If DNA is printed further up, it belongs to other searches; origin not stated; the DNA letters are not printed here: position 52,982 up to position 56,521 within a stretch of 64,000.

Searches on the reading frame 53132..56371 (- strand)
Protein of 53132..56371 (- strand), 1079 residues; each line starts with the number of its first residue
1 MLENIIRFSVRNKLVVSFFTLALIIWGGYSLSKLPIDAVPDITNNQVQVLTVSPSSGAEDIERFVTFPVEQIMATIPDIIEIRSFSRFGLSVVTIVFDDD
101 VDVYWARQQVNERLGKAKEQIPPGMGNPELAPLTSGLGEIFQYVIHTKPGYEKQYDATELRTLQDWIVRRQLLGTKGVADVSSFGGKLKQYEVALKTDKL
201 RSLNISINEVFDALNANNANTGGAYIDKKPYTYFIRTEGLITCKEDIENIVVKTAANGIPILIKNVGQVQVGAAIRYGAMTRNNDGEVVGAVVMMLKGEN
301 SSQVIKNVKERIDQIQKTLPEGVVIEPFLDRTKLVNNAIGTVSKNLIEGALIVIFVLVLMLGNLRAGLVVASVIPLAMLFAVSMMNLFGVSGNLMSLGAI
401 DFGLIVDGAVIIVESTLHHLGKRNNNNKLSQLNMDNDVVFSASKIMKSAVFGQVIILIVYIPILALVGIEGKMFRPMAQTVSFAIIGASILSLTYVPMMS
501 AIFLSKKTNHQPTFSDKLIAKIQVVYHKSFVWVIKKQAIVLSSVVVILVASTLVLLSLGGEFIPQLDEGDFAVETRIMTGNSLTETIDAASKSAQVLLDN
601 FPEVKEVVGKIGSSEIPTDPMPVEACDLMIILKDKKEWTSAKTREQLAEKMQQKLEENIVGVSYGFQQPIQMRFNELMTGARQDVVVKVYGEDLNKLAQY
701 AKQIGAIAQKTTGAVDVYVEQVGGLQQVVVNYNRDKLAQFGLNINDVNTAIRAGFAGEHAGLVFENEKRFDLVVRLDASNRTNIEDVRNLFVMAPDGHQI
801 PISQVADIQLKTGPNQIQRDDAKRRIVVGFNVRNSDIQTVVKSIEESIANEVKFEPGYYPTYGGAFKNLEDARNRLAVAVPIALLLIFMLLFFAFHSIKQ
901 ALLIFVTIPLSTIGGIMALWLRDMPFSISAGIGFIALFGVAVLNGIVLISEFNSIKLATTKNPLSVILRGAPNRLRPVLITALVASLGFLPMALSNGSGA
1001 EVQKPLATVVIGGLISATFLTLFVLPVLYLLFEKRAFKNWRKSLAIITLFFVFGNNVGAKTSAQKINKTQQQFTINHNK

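Call 66: search_protein_families(library=pfam, proteins=[window:53132-56371:-], max_evalue=0.0001)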
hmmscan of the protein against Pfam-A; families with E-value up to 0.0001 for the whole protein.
window:53132-56371:- (1079 aa): 1 family
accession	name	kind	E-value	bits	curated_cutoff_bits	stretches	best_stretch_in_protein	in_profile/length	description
PF00873.25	ACR_tran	-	2.5e-277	923.1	28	1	5-1032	1-1020/1021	AcrB/AcrD/AcrF family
